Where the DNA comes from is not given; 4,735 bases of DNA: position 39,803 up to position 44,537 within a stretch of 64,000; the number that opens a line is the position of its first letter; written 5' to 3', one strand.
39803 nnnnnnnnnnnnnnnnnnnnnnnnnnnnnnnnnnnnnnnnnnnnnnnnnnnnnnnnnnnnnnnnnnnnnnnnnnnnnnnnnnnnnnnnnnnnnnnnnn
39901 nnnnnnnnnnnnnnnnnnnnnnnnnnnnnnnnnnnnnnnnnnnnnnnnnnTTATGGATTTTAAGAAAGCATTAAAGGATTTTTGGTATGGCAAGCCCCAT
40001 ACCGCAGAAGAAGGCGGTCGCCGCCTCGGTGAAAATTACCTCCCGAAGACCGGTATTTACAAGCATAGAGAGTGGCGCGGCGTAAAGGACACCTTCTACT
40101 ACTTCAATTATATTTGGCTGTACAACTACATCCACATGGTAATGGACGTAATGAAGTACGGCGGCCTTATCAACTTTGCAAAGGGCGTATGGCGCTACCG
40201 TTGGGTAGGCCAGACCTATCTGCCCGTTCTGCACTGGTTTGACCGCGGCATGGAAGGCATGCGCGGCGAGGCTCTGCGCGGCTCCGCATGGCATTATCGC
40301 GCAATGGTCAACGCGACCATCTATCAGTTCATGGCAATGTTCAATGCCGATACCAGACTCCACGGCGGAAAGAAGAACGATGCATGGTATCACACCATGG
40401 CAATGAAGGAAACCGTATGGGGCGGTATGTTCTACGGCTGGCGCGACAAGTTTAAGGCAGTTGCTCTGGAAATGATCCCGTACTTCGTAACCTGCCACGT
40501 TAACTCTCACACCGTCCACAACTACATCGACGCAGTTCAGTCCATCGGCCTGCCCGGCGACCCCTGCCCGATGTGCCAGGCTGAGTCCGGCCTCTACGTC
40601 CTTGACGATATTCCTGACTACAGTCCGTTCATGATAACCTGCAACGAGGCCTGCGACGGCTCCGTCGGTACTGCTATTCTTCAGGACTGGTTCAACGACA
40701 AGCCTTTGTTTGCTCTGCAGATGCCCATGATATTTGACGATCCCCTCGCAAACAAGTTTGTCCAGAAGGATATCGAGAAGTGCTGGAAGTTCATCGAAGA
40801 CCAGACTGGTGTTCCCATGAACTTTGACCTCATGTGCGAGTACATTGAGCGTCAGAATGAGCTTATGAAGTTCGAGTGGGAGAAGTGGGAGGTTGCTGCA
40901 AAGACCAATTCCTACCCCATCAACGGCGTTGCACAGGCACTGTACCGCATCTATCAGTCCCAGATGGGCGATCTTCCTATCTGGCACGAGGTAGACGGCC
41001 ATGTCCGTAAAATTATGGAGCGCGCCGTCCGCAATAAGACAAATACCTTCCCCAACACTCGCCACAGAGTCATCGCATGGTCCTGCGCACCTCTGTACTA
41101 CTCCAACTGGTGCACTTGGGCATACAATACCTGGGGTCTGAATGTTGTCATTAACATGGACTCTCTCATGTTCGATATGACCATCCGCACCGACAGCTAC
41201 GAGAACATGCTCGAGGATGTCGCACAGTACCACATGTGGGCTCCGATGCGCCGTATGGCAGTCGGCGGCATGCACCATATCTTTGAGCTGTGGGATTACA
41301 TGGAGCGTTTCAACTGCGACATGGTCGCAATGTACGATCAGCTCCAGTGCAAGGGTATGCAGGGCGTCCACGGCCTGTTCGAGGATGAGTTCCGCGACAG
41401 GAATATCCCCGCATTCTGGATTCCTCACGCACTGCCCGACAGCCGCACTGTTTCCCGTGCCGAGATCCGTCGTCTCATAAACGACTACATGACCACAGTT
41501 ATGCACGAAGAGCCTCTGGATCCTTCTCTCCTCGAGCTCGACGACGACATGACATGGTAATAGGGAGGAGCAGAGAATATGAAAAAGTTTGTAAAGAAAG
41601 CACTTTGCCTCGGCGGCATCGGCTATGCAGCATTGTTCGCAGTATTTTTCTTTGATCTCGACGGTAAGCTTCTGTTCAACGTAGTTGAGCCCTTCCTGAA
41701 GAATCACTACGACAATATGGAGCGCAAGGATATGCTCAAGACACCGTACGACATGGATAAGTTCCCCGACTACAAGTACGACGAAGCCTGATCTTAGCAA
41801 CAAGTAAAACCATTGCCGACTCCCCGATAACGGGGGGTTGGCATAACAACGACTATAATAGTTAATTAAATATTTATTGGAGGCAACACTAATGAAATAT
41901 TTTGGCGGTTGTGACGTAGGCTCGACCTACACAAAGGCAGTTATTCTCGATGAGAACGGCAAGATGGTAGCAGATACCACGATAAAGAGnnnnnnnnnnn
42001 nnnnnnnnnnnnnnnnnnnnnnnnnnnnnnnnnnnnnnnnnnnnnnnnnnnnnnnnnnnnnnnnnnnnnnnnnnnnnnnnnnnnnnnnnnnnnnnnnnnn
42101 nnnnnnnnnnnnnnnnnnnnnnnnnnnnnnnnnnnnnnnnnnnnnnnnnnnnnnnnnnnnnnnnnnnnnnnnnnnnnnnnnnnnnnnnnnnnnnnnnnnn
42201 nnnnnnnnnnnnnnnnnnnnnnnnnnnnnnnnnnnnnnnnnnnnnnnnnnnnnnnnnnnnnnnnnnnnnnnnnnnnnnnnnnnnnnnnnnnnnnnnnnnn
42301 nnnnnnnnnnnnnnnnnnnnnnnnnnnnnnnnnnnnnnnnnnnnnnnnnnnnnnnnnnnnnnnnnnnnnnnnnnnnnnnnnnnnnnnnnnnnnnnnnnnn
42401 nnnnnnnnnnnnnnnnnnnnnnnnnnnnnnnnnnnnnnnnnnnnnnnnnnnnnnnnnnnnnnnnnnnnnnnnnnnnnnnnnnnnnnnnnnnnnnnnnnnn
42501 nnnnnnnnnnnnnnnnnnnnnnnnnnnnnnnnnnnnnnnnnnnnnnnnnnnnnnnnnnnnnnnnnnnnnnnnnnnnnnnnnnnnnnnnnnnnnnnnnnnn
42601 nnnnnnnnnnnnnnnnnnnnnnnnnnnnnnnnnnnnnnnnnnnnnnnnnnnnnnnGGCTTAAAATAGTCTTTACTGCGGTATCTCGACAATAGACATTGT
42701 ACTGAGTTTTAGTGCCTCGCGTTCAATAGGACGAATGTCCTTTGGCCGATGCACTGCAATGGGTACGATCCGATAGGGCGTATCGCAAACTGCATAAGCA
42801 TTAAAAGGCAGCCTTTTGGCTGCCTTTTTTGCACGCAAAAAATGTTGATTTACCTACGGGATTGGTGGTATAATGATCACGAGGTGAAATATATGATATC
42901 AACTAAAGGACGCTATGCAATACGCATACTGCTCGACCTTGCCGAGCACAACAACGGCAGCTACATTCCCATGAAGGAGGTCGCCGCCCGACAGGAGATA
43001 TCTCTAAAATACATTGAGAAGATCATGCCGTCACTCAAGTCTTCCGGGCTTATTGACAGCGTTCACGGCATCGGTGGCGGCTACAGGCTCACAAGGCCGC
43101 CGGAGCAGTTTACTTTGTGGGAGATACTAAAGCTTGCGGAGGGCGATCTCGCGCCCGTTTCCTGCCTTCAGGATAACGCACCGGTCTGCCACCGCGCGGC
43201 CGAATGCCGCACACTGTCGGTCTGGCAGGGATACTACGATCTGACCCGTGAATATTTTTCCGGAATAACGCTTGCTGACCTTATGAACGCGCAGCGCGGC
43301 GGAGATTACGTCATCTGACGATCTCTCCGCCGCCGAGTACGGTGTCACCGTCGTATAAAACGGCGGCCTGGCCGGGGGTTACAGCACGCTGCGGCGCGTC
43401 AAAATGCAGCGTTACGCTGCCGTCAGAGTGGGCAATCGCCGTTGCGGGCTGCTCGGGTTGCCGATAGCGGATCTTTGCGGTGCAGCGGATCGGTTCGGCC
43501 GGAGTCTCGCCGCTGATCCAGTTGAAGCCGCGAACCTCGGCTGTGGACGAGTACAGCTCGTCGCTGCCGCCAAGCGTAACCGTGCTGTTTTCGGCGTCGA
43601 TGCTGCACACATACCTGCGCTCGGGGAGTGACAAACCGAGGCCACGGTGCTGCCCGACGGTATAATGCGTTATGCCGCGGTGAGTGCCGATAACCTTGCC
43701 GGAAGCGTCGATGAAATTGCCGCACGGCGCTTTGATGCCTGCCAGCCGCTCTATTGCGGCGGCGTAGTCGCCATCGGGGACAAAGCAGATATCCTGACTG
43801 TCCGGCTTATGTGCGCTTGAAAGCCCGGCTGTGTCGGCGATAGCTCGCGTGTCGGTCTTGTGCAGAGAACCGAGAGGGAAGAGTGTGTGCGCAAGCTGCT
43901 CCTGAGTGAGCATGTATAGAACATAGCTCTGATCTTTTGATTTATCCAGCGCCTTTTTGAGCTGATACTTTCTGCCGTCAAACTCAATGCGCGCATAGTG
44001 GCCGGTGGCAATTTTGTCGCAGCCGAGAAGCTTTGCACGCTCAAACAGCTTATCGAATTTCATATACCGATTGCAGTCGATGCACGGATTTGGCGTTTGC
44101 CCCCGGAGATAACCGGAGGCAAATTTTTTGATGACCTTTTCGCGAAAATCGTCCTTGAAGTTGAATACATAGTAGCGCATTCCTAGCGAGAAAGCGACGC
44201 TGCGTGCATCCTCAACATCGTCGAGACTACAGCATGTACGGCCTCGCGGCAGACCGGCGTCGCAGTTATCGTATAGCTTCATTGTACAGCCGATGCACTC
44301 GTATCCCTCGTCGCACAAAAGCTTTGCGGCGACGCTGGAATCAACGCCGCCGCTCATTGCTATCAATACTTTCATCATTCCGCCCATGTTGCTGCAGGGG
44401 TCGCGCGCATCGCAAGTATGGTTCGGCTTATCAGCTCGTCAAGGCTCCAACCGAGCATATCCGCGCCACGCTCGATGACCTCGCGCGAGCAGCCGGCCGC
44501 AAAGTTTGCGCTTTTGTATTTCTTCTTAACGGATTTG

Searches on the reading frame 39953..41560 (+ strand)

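Call 86: search_protein_families(library=pfam, proteins=[window:39953-41560:+], max_evalue=0.00001)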
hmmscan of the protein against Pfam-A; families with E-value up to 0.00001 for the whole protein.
window:39953-41560:+ (535 aa): 1 family
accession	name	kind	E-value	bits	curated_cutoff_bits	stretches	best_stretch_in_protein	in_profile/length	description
PF06050.19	HGD-D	-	1.3e-28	101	28.4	1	172-498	12-327/342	2-hydroxyglutaryl-CoA dehydratase, D-component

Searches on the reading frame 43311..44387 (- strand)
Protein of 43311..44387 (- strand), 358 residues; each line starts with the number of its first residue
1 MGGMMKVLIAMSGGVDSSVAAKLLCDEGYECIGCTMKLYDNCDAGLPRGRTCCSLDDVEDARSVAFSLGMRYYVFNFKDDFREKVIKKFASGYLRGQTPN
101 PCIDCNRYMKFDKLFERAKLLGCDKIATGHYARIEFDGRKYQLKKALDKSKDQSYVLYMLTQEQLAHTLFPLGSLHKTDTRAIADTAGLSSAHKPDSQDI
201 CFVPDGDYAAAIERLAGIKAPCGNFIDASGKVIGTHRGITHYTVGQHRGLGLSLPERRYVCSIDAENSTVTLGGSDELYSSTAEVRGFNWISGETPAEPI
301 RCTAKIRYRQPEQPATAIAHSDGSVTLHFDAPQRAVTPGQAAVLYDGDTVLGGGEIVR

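Call 85: search_protein_families(library=pfam, proteins=[window:43311-44387:-], max_evalue=0.00001)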
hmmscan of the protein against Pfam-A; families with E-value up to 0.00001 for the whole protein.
window:43311-44387:- (358 aa): 3 families
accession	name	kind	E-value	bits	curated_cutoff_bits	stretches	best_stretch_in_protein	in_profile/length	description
PF03054.22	tRNA_Me_trans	-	6.7e-74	248.4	20.6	1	5-204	1-201/202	tRNA methyl transferase HUP domain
PF20258.4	tRNA_Me_trans_C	-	3.6e-24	85.3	20.6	1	284-356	5-77/77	Aminomethyltransferase beta-barrel domain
PF20259.3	tRNA_Me_trans_M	-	3.8e-15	55.6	27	1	222-273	12-65/66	tRNA methyl transferase PRC-barrel domain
